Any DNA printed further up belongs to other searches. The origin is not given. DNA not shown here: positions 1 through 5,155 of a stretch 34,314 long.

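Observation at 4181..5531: RHS toxin tip looks like an unclassified Ser-Asp-His hydrolase, paired with a lipoprotein immunity candidate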

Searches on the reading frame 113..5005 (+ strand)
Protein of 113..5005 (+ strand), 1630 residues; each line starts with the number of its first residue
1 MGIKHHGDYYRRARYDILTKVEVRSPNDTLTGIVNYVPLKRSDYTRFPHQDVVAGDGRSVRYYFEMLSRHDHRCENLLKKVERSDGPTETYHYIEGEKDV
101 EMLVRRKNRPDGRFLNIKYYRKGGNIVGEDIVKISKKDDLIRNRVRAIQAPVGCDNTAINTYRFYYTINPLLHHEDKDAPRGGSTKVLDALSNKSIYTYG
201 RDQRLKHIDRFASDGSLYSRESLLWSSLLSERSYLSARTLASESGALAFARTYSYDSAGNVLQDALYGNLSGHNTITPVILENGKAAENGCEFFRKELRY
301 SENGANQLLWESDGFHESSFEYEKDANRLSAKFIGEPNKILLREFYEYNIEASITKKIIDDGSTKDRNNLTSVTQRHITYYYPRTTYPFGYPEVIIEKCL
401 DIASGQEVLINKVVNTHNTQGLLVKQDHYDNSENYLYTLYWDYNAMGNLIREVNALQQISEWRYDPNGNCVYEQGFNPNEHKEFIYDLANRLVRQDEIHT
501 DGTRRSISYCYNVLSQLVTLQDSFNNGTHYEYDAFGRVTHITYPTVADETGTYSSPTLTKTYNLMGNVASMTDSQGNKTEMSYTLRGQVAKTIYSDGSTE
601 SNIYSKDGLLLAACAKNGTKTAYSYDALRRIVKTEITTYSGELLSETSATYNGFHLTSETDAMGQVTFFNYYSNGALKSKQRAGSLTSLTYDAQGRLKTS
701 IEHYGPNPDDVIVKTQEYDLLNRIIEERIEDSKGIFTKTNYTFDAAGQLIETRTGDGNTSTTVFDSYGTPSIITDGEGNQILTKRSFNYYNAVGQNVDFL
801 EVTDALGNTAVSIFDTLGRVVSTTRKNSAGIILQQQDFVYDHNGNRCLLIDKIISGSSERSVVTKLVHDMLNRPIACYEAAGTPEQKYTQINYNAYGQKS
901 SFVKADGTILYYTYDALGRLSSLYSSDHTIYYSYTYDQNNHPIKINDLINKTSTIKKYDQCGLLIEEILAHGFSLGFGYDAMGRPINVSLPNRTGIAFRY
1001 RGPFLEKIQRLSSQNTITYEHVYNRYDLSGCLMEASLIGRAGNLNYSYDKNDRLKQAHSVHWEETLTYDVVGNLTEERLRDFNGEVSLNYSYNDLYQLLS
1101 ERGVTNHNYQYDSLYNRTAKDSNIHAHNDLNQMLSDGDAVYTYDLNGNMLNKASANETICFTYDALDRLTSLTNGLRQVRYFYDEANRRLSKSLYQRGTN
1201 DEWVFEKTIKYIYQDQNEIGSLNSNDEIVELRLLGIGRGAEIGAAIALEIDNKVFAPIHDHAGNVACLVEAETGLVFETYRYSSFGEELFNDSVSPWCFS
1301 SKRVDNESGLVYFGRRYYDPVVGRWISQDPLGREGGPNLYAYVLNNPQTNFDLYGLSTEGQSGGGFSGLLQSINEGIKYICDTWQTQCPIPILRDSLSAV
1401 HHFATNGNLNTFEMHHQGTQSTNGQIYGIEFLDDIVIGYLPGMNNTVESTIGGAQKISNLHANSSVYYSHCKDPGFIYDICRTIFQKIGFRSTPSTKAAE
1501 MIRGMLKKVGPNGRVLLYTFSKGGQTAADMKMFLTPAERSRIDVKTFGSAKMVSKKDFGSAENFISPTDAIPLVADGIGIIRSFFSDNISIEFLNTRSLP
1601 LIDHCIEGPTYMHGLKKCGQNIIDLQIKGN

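Call 4: search_protein_families(library=pfam, proteins=[window:113-5005:+], max_evalue=1)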
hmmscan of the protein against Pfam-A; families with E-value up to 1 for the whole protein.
window:113-5005:+ (1630 aa): 2 families
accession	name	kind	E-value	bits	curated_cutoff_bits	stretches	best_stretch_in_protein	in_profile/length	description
PF05593.20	RHS_repeat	-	5.4e-44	148.2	22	11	511-544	1-34/38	RHS Repeat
PF20041.5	DUF6443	-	0.038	14.6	27.8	1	528-570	51-90/137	Domain of unknown function (DUF6443)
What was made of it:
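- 2..4180 (+): RHS/YD-repeat shell of a polymorphic toxin. It is 5'-truncated by the window edge, with about 209 N-terminal residues missing. PF05593 RHS_repeat matches with E=5.4e-44 over 11 stretches (call 4).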

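Call 8: search_protein_families(library=ncbifam, proteins=[window:113-5005:+], max_evalue=1)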
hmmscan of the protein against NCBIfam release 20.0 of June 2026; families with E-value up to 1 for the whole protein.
window:113-5005:+ (1630 aa): 3 families
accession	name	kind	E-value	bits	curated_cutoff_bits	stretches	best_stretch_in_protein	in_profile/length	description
NF041261.1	RHS_core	equivalog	4.1e-34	117.6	2000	4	1260-1355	1163-1260/1261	RHS element core protein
TIGR01643.1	YD_repeat_2x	repeat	1.9e-26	91.5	15.8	5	1163-1198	1-37/42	YD repeat-containing protein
TIGR03696.1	Rhs_assc_core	domain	7.1e-21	74.5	32.5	1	1282-1356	1-76/76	RHS repeat-associated core domain-containing protein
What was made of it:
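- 2..4180 (+): NF041261 and TIGR01643 also match (call 8).
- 3956..4180 (+): RHS repeat-associated core domain (YSSFGEE...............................). It holds the presumed autoproteolytic site, and the toxin starts after LYGL. TIGR03696 matches at 74.5 bits over profile positions 1-76/76, residues 1282-1356 (call 8).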
